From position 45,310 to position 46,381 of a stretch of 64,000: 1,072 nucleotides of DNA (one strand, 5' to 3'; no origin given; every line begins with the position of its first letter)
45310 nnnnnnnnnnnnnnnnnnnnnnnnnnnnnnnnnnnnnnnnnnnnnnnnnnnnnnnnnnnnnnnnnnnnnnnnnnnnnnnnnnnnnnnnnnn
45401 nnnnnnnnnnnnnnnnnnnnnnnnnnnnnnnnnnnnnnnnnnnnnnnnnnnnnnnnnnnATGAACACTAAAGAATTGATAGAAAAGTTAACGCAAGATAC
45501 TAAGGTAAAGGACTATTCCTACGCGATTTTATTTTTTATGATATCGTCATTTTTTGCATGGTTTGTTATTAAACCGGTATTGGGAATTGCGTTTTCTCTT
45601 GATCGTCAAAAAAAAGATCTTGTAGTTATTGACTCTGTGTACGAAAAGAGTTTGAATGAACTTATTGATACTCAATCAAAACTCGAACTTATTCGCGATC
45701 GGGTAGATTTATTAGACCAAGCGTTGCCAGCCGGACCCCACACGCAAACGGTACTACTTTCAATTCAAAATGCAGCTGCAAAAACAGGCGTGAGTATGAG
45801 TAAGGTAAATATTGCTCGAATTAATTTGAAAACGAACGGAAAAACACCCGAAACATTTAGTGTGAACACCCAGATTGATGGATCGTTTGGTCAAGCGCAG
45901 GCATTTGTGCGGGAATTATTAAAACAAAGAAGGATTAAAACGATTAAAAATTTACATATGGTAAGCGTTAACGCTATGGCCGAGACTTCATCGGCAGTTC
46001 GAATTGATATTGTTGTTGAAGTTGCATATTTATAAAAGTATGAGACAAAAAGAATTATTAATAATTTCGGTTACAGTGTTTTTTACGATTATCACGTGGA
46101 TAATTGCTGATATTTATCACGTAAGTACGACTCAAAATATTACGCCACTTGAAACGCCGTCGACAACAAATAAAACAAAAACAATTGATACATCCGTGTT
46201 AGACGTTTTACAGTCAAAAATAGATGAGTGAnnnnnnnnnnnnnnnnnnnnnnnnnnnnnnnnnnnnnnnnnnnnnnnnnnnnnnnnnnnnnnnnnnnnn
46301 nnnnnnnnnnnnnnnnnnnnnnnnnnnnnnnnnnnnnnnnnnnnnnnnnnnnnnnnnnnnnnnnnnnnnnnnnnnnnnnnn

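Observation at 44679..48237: Ribosomal protein S20 gene is translationally coupled to an orphan PilN/PilO-like pair and three surface or membrane proteins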

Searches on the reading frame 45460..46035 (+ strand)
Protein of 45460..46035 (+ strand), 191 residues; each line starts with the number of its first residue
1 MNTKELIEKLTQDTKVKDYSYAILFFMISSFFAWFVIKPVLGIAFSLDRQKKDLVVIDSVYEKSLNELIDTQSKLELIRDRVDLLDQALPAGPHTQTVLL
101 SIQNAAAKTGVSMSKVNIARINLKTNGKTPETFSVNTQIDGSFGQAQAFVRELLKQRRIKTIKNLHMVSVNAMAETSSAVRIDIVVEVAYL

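Call 4: search_protein_families(library=pfam, proteins=[window:45460-46035:+], max_evalue=1)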
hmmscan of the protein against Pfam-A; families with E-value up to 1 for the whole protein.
window:45460-46035:+ (191 aa): 4 families
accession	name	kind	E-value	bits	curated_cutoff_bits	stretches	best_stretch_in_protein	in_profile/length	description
PF04350.18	PilO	-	4.9e-07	30.4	22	1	63-184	20-136/145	Pilus assembly protein, PilO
PF06533.17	DUF1110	-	0.044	14.2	24.1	1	53-137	13-98/189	Protein of unknown function (DUF1110)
PF10741.14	T2SSM_b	-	0.052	13.9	21.7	1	100-174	21-94/111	Type II secretion system (T2SS), protein M subtype b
PF05279.16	Asp-B-Hydro_N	-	0.2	12.1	23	1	29-61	10-42/66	Aspartyl beta-hydroxylase N-terminal region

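Call 8: find_encoding_contigs(protein=window:45460-46035:+, flank=10000, max_places=6)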
Protein window:45460-46035:+ (191 aa): 2 contigs read that carry it; 1 place shown.
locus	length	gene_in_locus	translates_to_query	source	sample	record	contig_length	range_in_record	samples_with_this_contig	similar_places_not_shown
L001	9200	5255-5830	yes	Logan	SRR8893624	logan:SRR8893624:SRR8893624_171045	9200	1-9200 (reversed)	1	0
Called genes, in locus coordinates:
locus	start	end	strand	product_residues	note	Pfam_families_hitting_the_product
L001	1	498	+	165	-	?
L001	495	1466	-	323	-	PF02618:YceG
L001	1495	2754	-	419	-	PF02885:Glycos_trans_3N (weak), PF00591:Glycos_transf_3, PF07831:PYNP_C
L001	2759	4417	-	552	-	PF13440:Polysacc_synt_3 (weak), PF01943:Polysacc_synt, PF03023:MurJ, PF13440:Polysacc_synt_3 (weak), PF01554:MatE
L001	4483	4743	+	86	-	PF01649:Ribosomal_S20p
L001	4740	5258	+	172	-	-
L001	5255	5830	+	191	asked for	PF04350:PilO (weak)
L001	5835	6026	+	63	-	-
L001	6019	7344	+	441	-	-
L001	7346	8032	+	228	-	-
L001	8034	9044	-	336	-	PF03816:LytR_cpsA_psr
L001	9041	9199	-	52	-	?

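Call 56: search_protein_families(library=ncbifam, proteins=[window:45460-46035:+], max_evalue=10)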
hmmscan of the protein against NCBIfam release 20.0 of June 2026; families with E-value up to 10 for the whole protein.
window:45460-46035:+ (191 aa): 1 family
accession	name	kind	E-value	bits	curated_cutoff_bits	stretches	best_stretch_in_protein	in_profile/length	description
TIGR03634.1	arc_protsome_B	equivalog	0.082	12.5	224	1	138-180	45-87/185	archaeal proteasome endopeptidase complex subunit beta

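Call 71: search_solved_structures(query=A3, max_evalue=1, show_alignments=1)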
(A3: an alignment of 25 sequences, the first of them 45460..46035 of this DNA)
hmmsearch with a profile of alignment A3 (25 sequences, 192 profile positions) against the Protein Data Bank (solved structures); distinct sequences matched with E-value up to 1: 5.
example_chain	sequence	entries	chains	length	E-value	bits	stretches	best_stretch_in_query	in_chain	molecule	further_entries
3jc8_Oa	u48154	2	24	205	8.6e-08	35.4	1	69-187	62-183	PilO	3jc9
2rjz_A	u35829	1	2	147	8.6e-05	25.6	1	66-190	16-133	PilO protein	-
5nr5_A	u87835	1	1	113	0.02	17.9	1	90-180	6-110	MatA protein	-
5uvr_A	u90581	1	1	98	0.026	17.5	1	115-190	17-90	PilO protein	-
4m8s_A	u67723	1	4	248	0.25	14.3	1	86-165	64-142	Putative 3-oxoacyl-[acyl-carrier protein] reductase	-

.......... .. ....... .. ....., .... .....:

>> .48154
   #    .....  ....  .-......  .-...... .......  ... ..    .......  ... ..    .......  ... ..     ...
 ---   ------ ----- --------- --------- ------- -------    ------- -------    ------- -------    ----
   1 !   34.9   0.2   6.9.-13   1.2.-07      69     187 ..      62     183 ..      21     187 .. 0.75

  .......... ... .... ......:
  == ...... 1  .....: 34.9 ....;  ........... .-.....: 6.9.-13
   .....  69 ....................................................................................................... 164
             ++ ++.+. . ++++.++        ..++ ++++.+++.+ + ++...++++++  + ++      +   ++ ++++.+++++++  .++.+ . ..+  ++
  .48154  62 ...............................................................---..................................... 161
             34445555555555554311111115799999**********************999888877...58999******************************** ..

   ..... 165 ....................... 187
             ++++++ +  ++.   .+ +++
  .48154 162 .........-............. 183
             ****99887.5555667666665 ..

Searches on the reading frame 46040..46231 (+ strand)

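Call 4: search_protein_families(library=pfam, proteins=[window:46040-46231:+], max_evalue=1)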
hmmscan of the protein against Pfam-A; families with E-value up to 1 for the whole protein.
window:46040-46231:+ (63 aa): 1 family
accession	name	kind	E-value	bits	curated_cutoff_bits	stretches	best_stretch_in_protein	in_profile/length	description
PF05961.16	Chordopox_A13L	-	0.0059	17.3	24.1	1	7-59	6-56/69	Chordopoxvirus A13L protein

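Call 56: search_protein_families(library=ncbifam, proteins=[window:46040-46231:+], max_evalue=10)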
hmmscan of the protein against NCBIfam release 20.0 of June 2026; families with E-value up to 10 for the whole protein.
window:46040-46231:+ (63 aa): 0 families
